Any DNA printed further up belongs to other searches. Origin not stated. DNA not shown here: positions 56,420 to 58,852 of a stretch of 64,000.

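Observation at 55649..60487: Operator-controlled operon: ArsM-like methyltransferase, CC-CC-C mini-peptide, rSAM/SPASM::Cys-rich fusion and Trx::TrxR-like fusion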

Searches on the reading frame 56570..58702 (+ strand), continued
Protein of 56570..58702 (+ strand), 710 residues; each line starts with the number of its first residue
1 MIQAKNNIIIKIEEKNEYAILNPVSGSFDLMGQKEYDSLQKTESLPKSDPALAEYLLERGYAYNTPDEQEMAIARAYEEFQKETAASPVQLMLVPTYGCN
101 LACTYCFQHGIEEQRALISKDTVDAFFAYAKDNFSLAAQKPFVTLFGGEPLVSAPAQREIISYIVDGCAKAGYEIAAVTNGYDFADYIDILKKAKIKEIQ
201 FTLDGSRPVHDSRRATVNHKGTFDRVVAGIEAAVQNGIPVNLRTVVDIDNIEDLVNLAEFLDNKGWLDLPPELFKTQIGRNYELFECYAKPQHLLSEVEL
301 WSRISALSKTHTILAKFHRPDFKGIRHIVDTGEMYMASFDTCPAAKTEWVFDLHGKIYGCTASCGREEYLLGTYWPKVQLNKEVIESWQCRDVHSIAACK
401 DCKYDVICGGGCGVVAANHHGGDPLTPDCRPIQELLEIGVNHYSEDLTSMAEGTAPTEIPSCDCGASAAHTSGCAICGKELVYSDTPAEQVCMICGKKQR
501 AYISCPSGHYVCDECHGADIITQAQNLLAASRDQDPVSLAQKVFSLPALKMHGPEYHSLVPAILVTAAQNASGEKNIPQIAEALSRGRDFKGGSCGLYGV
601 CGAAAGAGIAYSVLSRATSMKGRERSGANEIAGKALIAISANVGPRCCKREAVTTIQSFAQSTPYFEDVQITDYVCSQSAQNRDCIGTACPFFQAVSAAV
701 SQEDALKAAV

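Call 23: find_encoding_contigs(protein=P0037, flank=8000, max_places=2)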
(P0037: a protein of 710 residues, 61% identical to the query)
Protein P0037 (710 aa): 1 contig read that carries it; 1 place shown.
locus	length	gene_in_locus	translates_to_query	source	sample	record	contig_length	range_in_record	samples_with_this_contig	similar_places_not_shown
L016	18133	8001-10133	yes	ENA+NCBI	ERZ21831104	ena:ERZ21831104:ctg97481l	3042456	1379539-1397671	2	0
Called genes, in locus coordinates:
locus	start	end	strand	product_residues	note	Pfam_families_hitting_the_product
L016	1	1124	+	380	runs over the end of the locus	PF02771:Acyl-CoA_dh_N, PF02770:Acyl-CoA_dh_M, PF00441:Acyl-CoA_dh_1, PF08028:Acyl-CoA_dh_2, PF22924:ACOX_C_alpha1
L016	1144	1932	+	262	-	PF01012:ETF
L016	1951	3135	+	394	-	PF00037:Fer4 (weak), PF12837:Fer4_6 (weak), PF12838:Fer4_7, PF13187:Fer4_9, PF13237:Fer4_10, PF14697:Fer4_21, PF01012:ETF, PF00766:ETF_alpha, +6 more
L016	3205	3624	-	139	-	-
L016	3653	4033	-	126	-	-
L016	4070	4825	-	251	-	PF17774:YlmH_RBD, PF01479:S4 (weak)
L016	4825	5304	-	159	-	PF04073:tRNA_edit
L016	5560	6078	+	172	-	PF01863:YgjP-like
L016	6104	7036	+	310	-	PF00849:PseudoU_synth_2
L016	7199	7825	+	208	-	PF01135:PCMT, PF02353:CMAS, PF06325:PrmA, PF13489:Methyltransf_23, PF01209:Ubie_methyltran, PF13847:Methyltransf_31, PF08241:Methyltransf_11, PF08242:Methyltransf_12, +5 more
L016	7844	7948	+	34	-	-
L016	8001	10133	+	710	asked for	PF04055:Radical_SAM, PF13353:Fer4_12 (weak), PF18978:DUF5714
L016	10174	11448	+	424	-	PF00085:Thioredoxin, PF13098:Thioredoxin_2, PF01946:Thi4 (faint), PF00890:FAD_binding_2 (faint), PF01266:DAO (faint), PF07992:Pyr_redox_2, PF13738:Pyr_redox_3, PF00070:Pyr_redox, +1 more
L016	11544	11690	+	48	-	-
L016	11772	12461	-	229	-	PF02698:DUF218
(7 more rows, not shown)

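Call 24: find_encoding_contigs(protein=P0044, flank=8000, max_places=2)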
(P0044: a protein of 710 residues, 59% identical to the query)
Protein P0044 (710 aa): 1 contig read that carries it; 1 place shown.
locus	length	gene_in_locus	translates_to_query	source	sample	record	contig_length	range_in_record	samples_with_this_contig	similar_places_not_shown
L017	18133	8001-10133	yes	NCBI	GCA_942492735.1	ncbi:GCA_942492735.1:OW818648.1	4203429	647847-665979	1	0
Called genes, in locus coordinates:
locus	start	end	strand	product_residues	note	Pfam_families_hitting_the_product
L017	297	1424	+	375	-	PF03480:DctP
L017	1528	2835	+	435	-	PF06808:DctM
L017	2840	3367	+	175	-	PF04290:DctQ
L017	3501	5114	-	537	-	PF12801:Fer4_5 (weak), PF04205:FMN_bind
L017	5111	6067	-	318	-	PF02424:ApbE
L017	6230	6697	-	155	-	PF13248:Zn_ribbon_3 (weak), PF24463:DUF7577 (weak), PF12773:DZR, PF13240:Zn_Ribbon_1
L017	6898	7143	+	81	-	-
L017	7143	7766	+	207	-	PF01135:PCMT (weak), PF13489:Methyltransf_23, PF01209:Ubie_methyltran, PF02353:CMAS (weak), PF13847:Methyltransf_31, PF08241:Methyltransf_11, PF08242:Methyltransf_12, PF13649:Methyltransf_25, +1 more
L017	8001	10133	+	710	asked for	PF04055:Radical_SAM, PF13353:Fer4_12, PF18978:DUF5714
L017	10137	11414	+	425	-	PF00085:Thioredoxin, PF13098:Thioredoxin_2, PF01262:AlaDh_PNT_C (faint), PF01134:GIDA (faint), PF01266:DAO (faint), PF07992:Pyr_redox_2, PF13738:Pyr_redox_3, PF00070:Pyr_redox, +2 more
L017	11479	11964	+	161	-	PF03773:ArsP_1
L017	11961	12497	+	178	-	PF03773:ArsP_1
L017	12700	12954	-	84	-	-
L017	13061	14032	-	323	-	-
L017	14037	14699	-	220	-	PF09582:AnfO_nitrog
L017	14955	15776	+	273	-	PF00142:Fer4_NifH, PF01656:CbiA, PF10609:ParA (faint), PF13614:AAA_31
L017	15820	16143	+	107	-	PF00543:P-II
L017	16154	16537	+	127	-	PF00543:P-II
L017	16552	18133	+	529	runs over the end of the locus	PF00148:Oxidored_nitro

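Call 25: find_encoding_contigs(protein=P0079, flank=8000, max_places=2)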
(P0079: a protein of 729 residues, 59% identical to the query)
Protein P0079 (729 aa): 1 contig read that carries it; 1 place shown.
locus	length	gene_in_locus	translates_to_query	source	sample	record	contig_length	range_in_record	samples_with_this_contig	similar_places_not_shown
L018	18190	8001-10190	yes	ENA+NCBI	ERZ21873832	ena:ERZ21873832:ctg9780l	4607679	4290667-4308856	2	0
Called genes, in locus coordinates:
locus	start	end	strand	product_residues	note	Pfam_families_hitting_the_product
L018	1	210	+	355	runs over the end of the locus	PF02463:SMC_N (weak), PF00005:ABC_tran, PF13304:AAA_21 (faint)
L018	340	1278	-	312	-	PF01209:Ubie_methyltran (faint), PF13847:Methyltransf_31, PF08241:Methyltransf_11, PF08242:Methyltransf_12, PF13649:Methyltransf_25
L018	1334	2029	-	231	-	PF01966:HD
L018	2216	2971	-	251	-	PF17774:YlmH_RBD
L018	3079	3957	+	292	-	PF01678:DAP_epimerase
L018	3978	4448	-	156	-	PF04073:tRNA_edit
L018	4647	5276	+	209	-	PF13527:Acetyltransf_9 (weak), PF00583:Acetyltransf_1, PF13508:Acetyltransf_7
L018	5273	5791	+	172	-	PF01863:YgjP-like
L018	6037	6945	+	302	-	PF00849:PseudoU_synth_2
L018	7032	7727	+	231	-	PF01135:PCMT, PF01209:Ubie_methyltran, PF13489:Methyltransf_23, PF02353:CMAS, PF06325:PrmA, PF13649:Methyltransf_25, PF13847:Methyltransf_31, PF08241:Methyltransf_11, +7 more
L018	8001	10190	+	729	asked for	PF13353:Fer4_12, PF04055:Radical_SAM, PF18978:DUF5714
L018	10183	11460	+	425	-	PF00085:Thioredoxin, PF13098:Thioredoxin_2, PF01946:Thi4 (faint), PF00890:FAD_binding_2 (faint), PF01266:DAO (faint), PF07992:Pyr_redox_2, PF13738:Pyr_redox_3, PF00070:Pyr_redox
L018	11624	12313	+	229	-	PF06782:UPF0236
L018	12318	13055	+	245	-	PF06782:UPF0236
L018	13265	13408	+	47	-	-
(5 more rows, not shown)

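Call 26: find_encoding_contigs(protein=P0103, flank=8000, max_places=2)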
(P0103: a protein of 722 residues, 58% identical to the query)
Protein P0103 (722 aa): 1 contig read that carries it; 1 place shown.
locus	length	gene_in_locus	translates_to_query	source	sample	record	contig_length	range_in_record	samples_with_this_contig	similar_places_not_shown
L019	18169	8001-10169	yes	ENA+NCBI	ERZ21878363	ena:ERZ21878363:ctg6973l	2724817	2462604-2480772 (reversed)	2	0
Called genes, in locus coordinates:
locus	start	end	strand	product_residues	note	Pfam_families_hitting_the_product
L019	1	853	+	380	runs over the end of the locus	PF02771:Acyl-CoA_dh_N, PF02770:Acyl-CoA_dh_M, PF00441:Acyl-CoA_dh_1, PF08028:Acyl-CoA_dh_2, PF22924:ACOX_C_alpha1 (weak)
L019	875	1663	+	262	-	PF01012:ETF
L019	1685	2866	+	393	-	PF00037:Fer4 (weak), PF12837:Fer4_6 (weak), PF12838:Fer4_7, PF13187:Fer4_9 (weak), PF13237:Fer4_10, PF14697:Fer4_21, PF01012:ETF, PF00766:ETF_alpha, +4 more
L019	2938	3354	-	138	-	-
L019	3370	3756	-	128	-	-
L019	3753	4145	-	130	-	PF08818:DUF1801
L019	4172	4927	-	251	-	PF17774:YlmH_RBD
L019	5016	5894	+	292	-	PF01678:DAP_epimerase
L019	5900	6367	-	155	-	PF04073:tRNA_edit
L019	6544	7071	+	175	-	PF01863:YgjP-like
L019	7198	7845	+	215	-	PF00891:Methyltransf_2 (weak), PF02353:CMAS, PF13489:Methyltransf_23, PF01209:Ubie_methyltran, PF13847:Methyltransf_31, PF08241:Methyltransf_11, PF08242:Methyltransf_12, PF13649:Methyltransf_25, +6 more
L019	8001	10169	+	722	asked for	PF04055:Radical_SAM, PF13353:Fer4_12 (weak), PF18978:DUF5714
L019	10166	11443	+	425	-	PF00085:Thioredoxin, PF13098:Thioredoxin_2 (weak), PF01946:Thi4 (faint), PF00890:FAD_binding_2 (faint), PF01266:DAO (faint), PF07992:Pyr_redox_2, PF13738:Pyr_redox_3, PF00070:Pyr_redox, +1 more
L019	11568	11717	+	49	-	-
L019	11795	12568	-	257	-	PF02698:DUF218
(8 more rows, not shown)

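Call 27: find_encoding_contigs(protein=P0074, flank=8000, max_places=2)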
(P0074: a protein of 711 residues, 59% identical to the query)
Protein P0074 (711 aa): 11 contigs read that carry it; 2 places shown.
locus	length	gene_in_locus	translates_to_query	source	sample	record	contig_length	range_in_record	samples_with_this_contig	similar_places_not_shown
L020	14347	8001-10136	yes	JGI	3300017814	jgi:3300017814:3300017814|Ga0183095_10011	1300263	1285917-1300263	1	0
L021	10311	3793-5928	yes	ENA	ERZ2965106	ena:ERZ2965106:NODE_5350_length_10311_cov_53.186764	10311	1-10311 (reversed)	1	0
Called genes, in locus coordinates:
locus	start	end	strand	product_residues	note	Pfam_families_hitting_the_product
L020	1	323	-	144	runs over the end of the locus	PF19824:Tlp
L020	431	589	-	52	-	PF28213:CPC_1213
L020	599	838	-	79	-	PF00403:HMA (weak)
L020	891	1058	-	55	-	-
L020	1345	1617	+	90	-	-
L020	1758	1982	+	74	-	PF00395:SLH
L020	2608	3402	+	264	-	PF11288:DUF3089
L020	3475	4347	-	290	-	PF13276:HTH_21, PF00665:rve, PF13683:rve_3 (faint), PF13333:rve_2 (weak)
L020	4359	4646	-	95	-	PF01527:HTH_Tnp_1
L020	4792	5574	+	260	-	PF12838:Fer4_7 (faint), PF12797:Fer4_2 (faint), PF13237:Fer4_10 (weak), PF13187:Fer4_9, PF13484:Fer4_16 (faint), PF00037:Fer4 (weak), PF12837:Fer4_6 (weak)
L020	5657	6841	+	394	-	PF01270:Glyco_hydro_8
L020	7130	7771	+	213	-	PF00891:Methyltransf_2 (weak), PF01135:PCMT (weak), PF13489:Methyltransf_23, PF01209:Ubie_methyltran, PF13847:Methyltransf_31, PF08241:Methyltransf_11, PF08242:Methyltransf_12, PF13649:Methyltransf_25, +6 more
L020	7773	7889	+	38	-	-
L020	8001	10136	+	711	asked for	PF04055:Radical_SAM, PF13353:Fer4_12, PF18978:DUF5714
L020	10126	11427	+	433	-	PF00085:Thioredoxin, PF13098:Thioredoxin_2, PF01262:AlaDh_PNT_C (faint), PF01946:Thi4 (weak), PF01134:GIDA (faint), PF07992:Pyr_redox_2, PF13738:Pyr_redox_3, PF00070:Pyr_redox, +2 more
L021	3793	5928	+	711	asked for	PF04055:Radical_SAM, PF13353:Fer4_12, PF18978:DUF5714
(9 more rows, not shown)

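Call 28: find_encoding_contigs(protein=P0067, flank=8000, max_places=2)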
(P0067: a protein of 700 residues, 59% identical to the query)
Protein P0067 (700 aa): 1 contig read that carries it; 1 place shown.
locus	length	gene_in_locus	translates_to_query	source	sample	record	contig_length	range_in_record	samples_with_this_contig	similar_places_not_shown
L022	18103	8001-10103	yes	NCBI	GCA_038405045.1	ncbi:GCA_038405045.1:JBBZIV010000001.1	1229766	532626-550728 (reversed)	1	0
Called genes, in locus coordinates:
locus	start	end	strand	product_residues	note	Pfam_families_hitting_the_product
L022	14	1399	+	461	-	PF13230:GATase_4 (weak), PF13522:GATase_6, PF13537:GATase_7, PF00156:Pribosyltran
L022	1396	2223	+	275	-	PF01678:DAP_epimerase, PF02567:PhzC-PhzF, PF01678:DAP_epimerase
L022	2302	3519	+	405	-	PF00155:Aminotran_1_2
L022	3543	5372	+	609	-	PF13522:GATase_6, PF13537:GATase_7, PF01380:SIS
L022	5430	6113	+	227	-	PF01987:AIM24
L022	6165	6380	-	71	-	-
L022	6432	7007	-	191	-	PF02663:FmdE, PF01258:zf-dskA_traR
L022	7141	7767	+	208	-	PF01135:PCMT, PF13489:Methyltransf_23, PF01209:Ubie_methyltran, PF24675:NpmA, PF13847:Methyltransf_31, PF08241:Methyltransf_11, PF08242:Methyltransf_12, PF13649:Methyltransf_25, +3 more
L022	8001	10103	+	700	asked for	PF13353:Fer4_12, PF04055:Radical_SAM, PF18978:DUF5714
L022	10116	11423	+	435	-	PF00085:Thioredoxin, PF13098:Thioredoxin_2, PF01946:Thi4 (faint), PF07992:Pyr_redox_2, PF01134:GIDA (faint), PF01266:DAO (faint), PF13738:Pyr_redox_3, PF00070:Pyr_redox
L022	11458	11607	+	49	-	-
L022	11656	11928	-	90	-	PF02583:Trns_repr_metal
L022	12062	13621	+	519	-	PF01554:MatE, PF01943:Polysacc_synt, PF01554:MatE (weak)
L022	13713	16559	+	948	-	PF08447:PAS_3 (faint), PF00990:GGDEF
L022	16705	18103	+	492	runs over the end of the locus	PF09547:SpoIVA_ATPase, PF20438:SpoIVA_middle, PF20439:SpoIVA_C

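Call 30: search_solved_structures(query=window:56570-58699:+, show_alignments=2, max_evalue=0.001)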
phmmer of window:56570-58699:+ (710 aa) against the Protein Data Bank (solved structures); distinct sequences matched with E-value up to 0.001: 5.
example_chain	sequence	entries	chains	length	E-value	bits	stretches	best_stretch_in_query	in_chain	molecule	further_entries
5wgg_A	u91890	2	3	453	1.4e-09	39.9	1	91-420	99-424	Radical SAM domain protein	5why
4k36_A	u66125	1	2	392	8.8e-05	24.1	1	88-413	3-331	Anaerobic sulfatase-maturating enzyme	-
4k37_A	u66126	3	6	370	0.00012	23.7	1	88-413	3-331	Anaerobic sulfatase-maturating enzyme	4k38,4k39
7vob_C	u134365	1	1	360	0.00012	23.6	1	138-265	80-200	Cytosylglucuronate decarboxylase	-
7voc_C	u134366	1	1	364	0.00013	23.6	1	138-265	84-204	Cytosylglucuronate decarboxylase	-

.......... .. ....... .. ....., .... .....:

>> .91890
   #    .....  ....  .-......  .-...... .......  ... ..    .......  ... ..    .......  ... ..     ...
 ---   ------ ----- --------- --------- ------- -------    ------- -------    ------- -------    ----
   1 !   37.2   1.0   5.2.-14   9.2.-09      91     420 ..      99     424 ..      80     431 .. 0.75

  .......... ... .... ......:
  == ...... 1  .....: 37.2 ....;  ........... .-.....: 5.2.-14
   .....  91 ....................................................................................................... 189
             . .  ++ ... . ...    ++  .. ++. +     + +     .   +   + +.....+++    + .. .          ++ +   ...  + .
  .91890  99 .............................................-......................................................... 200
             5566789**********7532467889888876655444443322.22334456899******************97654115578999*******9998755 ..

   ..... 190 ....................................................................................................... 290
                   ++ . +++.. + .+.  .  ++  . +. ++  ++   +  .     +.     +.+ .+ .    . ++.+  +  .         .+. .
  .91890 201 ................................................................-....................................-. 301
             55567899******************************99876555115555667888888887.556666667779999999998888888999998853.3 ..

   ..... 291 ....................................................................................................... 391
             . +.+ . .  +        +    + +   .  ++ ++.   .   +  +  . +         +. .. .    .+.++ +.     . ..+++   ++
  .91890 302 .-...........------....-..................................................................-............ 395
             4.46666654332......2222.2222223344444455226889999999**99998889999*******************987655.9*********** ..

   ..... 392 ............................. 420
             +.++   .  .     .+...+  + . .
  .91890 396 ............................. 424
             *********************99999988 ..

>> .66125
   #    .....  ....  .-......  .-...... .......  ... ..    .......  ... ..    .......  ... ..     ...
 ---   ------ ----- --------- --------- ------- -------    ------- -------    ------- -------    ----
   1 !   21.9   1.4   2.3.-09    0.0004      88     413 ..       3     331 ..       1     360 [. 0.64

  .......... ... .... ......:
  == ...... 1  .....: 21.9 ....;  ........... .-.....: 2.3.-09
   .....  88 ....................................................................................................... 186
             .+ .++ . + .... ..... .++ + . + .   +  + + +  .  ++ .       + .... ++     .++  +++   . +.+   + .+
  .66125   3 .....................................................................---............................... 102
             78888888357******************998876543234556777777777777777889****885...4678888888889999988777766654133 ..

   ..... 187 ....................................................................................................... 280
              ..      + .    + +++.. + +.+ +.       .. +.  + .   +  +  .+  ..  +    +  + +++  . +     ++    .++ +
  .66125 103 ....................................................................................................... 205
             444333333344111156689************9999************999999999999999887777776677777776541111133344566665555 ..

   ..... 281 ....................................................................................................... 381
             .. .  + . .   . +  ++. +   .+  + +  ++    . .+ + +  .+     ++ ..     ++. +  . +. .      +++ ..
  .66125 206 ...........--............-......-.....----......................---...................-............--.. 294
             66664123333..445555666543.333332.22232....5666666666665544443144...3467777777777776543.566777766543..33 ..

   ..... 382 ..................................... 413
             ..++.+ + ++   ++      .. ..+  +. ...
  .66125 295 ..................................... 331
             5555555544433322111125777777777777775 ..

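Call 43: predict_structure(alignment_id=A1)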
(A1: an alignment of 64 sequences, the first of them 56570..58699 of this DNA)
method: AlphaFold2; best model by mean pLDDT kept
length: 710 residues; sequences in the alignment: 64
mean_pLDDT: 85.8   pTM: 0.64
mean pLDDT of the five models: 85.8, 84.9, 84.7, 82.8, 82.0
residues with pLDDT >= 90: 402; 70-90: 221; 50-70: 42; < 50: 45
segments of 3 or more residues with pLDDT < 50: 100-108, 453-471, 695-702
pLDDT, mean of each block of 10 residues (from residue 1): 93 92 92 89 66 88 93 93 90 79 45 70 98 90 88 92 98 94 94 97 93 79 94 98 89 96 97 88 53 81 93 91 90 84 92 92 79 97 94 93 91 86 88 94 92 41 30 71 87 90 87 85 92 97 86 80 98 95 90 64 94 91 92 95 85 96 96 89 85 60 52
secondary structure, 60 per line:
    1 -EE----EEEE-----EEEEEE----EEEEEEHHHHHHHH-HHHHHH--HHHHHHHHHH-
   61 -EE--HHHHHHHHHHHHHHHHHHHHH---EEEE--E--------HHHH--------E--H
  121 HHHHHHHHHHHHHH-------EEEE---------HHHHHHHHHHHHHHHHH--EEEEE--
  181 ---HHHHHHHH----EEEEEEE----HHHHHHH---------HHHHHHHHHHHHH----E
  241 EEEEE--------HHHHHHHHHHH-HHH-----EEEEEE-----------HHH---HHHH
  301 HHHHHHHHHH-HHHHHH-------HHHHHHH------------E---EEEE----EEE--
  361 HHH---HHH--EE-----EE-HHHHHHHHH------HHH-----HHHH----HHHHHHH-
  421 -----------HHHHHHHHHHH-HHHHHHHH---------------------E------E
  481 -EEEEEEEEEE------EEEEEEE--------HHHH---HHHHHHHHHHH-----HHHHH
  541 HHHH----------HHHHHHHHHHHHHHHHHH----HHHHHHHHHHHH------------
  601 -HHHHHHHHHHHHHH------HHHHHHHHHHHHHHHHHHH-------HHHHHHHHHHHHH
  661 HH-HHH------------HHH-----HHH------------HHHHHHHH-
elements in order (helices of 4 or more, strands of 3 or more residues): E8-11 E17-22 E27-32 H33-40 H42-47 H50-59 H66-86 E90-93 H105-108 H120-134 E142-145 H155-171 E174-178 H184-191 E196-202 H207-213 H223-235 E240-245 H254-264 E274-279 H297-310 H312-317 H325-331 E348-351 E356-358 H382-390 H405-408 H413-419 H432-442 H444-451 E482-491 E498-504 H513-516 H520-530 H536-544 H555-572 H577-588 H602-615 H622-640 H648-662 H702-709
